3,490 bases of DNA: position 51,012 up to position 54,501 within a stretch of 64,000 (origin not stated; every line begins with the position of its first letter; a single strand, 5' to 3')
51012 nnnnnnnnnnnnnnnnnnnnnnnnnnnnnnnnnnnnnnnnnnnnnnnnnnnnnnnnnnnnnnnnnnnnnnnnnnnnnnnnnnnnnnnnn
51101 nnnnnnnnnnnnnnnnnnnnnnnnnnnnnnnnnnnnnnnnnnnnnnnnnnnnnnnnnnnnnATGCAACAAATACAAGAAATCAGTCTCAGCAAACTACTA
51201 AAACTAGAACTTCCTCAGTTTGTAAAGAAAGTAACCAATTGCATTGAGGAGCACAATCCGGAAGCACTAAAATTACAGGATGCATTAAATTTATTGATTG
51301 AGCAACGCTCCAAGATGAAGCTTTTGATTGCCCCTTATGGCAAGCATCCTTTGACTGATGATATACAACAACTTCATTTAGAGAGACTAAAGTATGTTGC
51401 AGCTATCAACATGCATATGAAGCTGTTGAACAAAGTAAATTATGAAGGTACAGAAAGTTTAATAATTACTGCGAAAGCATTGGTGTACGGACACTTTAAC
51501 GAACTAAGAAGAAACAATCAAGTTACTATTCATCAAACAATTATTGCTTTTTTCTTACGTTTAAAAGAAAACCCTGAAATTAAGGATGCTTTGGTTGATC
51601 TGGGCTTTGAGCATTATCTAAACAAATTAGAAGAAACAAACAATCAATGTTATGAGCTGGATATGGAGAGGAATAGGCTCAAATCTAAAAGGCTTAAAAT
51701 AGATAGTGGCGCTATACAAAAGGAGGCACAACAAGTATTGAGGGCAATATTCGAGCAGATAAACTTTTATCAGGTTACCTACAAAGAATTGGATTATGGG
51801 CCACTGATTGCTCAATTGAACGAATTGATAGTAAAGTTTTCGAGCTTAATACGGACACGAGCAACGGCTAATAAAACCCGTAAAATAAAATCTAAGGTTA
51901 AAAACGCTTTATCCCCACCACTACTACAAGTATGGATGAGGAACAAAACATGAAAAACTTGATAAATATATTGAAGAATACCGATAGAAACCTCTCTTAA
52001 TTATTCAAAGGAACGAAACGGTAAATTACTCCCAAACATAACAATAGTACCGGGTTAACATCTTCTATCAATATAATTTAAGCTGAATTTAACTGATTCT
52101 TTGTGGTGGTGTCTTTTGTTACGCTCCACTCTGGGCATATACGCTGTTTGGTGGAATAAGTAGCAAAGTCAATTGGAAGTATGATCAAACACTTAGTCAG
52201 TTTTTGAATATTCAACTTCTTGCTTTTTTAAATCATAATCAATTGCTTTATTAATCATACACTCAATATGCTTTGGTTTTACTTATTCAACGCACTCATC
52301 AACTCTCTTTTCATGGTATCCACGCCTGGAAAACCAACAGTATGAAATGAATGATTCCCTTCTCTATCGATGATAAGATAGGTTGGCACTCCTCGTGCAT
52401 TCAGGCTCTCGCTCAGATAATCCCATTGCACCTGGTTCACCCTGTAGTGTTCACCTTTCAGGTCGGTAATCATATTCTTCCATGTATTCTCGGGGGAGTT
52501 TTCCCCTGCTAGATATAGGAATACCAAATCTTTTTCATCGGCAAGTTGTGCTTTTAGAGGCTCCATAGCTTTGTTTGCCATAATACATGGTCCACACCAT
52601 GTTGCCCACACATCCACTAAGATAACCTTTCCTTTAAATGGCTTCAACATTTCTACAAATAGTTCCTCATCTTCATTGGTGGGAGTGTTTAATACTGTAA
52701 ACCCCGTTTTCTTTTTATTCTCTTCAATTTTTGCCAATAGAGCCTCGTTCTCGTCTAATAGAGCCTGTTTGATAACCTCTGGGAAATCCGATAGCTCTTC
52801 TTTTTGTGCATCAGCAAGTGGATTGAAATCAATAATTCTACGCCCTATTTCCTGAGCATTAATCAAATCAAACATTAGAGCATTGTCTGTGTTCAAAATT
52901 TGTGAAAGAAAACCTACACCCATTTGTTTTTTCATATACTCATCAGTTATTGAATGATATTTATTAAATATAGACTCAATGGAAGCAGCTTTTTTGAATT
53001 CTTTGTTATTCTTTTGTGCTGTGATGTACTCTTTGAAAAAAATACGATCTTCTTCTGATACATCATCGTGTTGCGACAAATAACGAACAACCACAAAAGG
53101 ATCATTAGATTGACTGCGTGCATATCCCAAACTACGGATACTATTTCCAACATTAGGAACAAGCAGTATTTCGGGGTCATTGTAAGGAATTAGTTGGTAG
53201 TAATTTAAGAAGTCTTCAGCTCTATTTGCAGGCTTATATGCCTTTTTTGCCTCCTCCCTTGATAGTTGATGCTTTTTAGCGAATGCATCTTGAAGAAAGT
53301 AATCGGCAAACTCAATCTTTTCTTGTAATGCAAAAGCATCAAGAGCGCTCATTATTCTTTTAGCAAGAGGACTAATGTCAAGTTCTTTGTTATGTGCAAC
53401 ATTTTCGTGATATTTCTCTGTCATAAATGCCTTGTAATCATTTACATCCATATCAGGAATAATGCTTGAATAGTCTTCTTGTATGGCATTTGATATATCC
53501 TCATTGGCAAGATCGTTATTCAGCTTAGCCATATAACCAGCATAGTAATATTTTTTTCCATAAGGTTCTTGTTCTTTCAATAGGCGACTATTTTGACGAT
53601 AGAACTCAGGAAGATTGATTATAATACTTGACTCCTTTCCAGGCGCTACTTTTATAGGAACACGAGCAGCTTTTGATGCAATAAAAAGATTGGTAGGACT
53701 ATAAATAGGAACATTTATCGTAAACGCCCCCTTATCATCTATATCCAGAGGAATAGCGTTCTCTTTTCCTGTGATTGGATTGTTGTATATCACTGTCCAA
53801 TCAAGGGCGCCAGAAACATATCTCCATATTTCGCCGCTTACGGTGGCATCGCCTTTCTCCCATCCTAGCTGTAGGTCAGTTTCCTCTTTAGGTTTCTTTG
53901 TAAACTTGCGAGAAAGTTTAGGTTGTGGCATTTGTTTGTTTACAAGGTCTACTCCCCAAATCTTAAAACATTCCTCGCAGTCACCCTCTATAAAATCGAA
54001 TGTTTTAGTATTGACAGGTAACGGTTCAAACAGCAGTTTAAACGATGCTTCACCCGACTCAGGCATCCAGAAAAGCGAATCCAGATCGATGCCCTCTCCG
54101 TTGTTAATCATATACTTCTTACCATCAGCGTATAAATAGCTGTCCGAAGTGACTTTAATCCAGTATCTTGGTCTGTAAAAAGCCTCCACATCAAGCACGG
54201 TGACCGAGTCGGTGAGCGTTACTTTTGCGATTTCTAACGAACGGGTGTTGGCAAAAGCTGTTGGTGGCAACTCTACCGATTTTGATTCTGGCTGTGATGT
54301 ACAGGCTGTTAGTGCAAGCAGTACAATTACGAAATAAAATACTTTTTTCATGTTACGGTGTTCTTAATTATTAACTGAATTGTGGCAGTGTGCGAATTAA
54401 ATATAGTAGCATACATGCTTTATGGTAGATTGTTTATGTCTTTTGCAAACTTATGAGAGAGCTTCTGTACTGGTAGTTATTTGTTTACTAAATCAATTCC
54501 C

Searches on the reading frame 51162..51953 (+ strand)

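Call 58: search_protein_families(library=pfam, proteins=[window:51162-51953:+], max_evalue=0.01)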
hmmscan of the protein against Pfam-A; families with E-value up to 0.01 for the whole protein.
window:51162-51953:+ (263 aa): 1 family
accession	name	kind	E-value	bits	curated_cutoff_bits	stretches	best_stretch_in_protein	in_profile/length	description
PF19775.4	DUF6261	-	2.2e-09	37.9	27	1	65-220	1-154/154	Family of unknown function (DUF6261)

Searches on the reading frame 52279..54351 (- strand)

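Call 58: search_protein_families(library=pfam, proteins=[window:52279-54351:-], max_evalue=0.01)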
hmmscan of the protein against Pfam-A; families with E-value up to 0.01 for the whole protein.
window:52279-54351:- (690 aa): 4 families
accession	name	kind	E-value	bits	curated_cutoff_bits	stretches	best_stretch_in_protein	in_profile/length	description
PF13905.12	Thioredoxin_8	-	7.4e-08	33.1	27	1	574-666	1-93/94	Thioredoxin-like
PF08534.16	Redoxin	-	1.3e-06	28.7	26.6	1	569-666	23-127/148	Redoxin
PF00085.26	Thioredoxin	-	4.6e-06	27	23.5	1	565-611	10-53/103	Thioredoxin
PF13098.12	Thioredoxin_2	-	0.0014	19.4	27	1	573-673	4-93/104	Thioredoxin-like domain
